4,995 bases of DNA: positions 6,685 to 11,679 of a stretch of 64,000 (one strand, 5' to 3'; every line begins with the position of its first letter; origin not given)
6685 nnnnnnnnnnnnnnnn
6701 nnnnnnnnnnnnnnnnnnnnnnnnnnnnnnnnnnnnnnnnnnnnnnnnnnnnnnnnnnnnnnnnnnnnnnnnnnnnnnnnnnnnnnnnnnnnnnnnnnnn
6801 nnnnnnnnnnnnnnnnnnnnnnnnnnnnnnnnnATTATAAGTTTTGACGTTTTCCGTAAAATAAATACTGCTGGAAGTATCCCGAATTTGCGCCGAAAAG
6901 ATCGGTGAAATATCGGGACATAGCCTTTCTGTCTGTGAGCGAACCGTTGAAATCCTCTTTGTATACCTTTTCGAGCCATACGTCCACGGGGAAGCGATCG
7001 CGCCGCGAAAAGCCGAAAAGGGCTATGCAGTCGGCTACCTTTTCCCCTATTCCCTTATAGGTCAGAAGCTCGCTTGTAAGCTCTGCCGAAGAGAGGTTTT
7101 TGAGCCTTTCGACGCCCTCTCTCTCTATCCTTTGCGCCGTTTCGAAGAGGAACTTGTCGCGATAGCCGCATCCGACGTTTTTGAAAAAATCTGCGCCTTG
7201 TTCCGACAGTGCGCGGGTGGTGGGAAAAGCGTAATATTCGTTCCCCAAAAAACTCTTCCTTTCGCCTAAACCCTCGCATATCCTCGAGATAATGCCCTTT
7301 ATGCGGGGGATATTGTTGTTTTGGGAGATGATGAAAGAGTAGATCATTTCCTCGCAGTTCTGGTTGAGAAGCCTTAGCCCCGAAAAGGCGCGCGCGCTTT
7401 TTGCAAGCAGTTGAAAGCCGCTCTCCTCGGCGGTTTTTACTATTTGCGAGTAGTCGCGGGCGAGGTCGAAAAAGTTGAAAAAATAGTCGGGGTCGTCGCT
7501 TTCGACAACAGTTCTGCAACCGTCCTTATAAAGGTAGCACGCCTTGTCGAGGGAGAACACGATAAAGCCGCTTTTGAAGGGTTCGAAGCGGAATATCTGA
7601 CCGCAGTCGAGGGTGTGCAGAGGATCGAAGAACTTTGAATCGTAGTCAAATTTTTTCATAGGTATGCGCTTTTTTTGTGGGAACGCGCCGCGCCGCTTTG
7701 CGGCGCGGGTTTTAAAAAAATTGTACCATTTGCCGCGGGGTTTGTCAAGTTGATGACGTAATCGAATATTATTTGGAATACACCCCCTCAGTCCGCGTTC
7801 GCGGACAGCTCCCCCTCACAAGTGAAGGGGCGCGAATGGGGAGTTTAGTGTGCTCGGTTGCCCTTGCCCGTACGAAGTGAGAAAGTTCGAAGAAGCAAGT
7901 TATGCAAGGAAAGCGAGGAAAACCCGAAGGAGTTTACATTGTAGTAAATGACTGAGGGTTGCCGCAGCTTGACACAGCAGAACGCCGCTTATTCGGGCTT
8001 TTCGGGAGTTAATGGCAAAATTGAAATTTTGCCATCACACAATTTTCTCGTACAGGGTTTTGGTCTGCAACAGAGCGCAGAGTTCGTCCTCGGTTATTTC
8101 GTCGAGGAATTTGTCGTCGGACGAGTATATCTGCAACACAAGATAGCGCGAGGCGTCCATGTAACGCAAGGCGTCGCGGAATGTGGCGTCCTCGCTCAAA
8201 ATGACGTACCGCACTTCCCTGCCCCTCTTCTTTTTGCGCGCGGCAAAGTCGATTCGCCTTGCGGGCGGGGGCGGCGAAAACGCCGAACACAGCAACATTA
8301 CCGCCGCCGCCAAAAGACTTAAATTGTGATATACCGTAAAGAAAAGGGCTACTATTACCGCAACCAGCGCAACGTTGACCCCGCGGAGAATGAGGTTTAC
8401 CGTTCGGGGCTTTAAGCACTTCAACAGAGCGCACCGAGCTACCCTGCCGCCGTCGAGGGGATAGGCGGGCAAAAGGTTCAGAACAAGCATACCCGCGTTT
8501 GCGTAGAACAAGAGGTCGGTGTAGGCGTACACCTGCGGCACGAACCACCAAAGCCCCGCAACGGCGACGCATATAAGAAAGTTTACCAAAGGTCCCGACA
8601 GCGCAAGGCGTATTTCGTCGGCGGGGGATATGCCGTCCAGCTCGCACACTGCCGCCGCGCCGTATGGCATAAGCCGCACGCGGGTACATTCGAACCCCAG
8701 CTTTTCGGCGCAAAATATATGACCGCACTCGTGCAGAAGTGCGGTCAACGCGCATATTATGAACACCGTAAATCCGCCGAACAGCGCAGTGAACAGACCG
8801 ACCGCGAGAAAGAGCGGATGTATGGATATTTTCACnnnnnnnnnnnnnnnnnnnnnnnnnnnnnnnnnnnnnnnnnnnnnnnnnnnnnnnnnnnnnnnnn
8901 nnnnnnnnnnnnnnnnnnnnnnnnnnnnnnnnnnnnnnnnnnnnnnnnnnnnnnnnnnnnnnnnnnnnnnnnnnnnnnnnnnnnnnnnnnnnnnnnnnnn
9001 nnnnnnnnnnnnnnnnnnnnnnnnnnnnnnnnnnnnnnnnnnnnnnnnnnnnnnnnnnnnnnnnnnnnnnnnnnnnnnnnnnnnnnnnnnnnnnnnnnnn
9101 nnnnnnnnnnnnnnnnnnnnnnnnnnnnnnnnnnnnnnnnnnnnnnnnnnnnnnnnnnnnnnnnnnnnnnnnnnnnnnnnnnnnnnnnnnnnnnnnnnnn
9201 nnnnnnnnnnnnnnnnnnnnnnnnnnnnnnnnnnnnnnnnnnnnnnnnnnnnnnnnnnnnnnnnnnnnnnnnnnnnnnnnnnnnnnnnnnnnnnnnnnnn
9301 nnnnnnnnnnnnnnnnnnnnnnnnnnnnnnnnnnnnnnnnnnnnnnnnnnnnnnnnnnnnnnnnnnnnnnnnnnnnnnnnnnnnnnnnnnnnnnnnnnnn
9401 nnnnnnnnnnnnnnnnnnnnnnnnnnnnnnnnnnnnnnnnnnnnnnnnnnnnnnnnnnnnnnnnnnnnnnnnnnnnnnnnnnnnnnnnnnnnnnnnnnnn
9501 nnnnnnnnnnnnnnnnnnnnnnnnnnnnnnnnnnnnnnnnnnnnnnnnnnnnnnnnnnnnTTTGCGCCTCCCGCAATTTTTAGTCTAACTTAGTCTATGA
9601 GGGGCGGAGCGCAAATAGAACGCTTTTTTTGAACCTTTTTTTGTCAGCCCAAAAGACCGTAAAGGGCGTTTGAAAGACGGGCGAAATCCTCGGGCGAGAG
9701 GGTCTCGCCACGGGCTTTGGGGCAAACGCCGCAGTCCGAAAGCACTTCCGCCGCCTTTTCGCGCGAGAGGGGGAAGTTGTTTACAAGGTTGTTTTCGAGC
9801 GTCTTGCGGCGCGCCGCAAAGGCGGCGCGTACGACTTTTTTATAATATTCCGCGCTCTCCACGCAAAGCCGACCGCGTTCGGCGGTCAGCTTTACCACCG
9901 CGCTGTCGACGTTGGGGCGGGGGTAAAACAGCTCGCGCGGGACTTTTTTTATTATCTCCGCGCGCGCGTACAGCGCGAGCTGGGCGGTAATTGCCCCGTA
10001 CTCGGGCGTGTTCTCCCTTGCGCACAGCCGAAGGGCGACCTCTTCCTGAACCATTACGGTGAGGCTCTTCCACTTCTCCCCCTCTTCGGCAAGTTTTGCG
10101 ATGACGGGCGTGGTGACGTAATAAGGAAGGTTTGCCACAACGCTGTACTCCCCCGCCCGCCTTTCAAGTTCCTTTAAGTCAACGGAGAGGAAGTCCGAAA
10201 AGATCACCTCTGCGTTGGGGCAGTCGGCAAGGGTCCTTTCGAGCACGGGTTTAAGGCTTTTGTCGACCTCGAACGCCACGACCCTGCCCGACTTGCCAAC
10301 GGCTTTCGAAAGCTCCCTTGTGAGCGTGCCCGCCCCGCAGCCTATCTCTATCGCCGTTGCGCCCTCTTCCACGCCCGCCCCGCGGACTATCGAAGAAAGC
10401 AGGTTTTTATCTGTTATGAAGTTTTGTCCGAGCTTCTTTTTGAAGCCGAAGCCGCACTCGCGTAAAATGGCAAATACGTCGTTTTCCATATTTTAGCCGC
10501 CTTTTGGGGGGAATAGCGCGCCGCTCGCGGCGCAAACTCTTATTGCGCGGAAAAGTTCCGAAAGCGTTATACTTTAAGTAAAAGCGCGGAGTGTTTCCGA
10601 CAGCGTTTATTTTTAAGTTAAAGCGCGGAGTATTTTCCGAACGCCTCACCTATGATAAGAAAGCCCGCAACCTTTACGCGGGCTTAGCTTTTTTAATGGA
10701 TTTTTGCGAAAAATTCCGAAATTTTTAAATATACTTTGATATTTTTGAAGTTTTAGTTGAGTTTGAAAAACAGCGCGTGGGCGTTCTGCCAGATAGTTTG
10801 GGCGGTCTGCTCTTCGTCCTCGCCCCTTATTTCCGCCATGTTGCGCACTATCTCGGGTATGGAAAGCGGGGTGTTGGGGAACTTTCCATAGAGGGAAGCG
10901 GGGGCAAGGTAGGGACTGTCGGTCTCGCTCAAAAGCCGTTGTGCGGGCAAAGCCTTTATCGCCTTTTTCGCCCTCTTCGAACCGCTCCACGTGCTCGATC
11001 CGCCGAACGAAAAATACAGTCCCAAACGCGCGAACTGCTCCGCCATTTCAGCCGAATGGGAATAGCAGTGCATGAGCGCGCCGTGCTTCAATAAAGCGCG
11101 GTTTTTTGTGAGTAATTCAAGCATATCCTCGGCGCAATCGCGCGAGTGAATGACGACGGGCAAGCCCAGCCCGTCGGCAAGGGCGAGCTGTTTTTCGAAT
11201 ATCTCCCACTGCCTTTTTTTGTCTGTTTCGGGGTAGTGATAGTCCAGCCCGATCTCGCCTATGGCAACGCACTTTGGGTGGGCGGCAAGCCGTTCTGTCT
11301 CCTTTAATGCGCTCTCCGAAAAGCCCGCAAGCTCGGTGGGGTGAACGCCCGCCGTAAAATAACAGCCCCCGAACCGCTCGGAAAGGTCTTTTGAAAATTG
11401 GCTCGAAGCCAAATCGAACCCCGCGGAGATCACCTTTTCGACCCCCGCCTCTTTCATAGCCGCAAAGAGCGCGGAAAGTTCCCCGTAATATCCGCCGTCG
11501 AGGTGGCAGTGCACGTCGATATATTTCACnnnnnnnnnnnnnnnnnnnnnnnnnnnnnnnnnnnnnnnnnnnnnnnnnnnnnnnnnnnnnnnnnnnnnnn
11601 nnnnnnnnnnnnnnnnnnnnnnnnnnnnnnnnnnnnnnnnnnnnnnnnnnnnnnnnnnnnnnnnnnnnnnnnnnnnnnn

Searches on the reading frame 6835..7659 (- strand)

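Call 44: search_protein_families(library=pfam, proteins=[window:6835-7659:-], max_evalue=0.001)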
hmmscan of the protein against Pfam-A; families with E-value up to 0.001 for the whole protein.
window:6835-7659:- (274 aa): 1 family
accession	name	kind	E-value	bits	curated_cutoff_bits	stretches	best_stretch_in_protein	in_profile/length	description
PF07934.18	OGG_N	-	4.4e-08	33.8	23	1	9-105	7-114/115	8-oxoguanine DNA glycosylase, N-terminal domain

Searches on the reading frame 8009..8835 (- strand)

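Call 9: search_protein_families(library=ncbifam, proteins=[window:8009-8755:-, window:8035-8835:-], max_evalue=0.00001)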
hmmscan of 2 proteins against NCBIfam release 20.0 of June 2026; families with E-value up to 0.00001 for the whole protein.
window:8009-8755:- (248 aa): 0 families

window:8035-8835:- (266 aa): 0 families

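Call 37: search_protein_families(library=pfam, proteins=[window:8009-8755:-, window:8035-8835:-], max_evalue=0.001)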
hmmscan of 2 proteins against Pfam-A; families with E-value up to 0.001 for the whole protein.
window:8009-8755:- (248 aa): 0 families

window:8035-8835:- (266 aa): 1 family
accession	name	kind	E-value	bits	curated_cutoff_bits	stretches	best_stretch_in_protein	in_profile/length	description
PF02163.28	Peptidase_M50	-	7.2e-15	55.4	27.2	2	27-96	5-100/221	Peptidase family M50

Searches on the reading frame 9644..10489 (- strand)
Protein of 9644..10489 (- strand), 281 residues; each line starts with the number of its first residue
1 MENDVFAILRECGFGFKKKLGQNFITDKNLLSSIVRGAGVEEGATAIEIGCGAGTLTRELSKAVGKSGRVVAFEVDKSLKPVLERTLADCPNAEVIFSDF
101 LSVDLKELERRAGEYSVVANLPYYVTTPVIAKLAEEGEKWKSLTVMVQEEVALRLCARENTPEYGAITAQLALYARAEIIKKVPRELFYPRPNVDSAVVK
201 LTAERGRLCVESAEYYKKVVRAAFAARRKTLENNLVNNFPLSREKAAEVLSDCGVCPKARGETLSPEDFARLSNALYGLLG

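Call 44: search_protein_families(library=pfam, proteins=[window:9644-10489:-], max_evalue=0.001)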
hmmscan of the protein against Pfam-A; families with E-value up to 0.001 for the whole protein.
window:9644-10489:- (281 aa): 4 families
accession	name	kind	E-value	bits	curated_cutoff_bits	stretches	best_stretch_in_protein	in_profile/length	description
PF00398.26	RrnaAD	-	3.4e-55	187.4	24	1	15-275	3-260/263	Ribosomal RNA adenine dimethylase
PF01135.25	PCMT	-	3.7e-05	24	20.3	1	39-94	70-125/210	Protein-L-isoaspartate(D-aspartate) O-methyltransferase (PCMT)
PF13649.12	Methyltransf_25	-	4.8e-05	24.4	27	1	47-120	2-70/97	Methyltransferase domain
PF01209.24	Ubie_methyltran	-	0.0005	19.9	20.1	1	35-94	40-99/233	ubiE/COQ5 methyltransferase family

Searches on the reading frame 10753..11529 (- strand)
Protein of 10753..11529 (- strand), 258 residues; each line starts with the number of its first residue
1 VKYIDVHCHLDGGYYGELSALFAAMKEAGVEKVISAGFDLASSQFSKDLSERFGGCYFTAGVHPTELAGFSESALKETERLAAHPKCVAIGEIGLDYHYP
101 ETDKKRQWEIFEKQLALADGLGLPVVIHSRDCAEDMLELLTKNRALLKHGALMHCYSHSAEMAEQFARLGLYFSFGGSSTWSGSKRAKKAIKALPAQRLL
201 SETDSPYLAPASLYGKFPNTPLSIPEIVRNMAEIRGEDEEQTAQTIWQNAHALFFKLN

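Call 44: search_protein_families(library=pfam, proteins=[window:10753-11529:-], max_evalue=0.001)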
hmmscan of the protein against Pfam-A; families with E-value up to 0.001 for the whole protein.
window:10753-11529:- (258 aa): 2 families
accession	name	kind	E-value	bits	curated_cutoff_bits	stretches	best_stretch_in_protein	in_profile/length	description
PF01026.27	TatD_DNase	-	6.6e-74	248.9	27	1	4-254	1-252/253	TatD related DNase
PF04909.20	Amidohydro_2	-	4.9e-08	33.5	26.4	1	70-255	90-288/289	Amidohydrolase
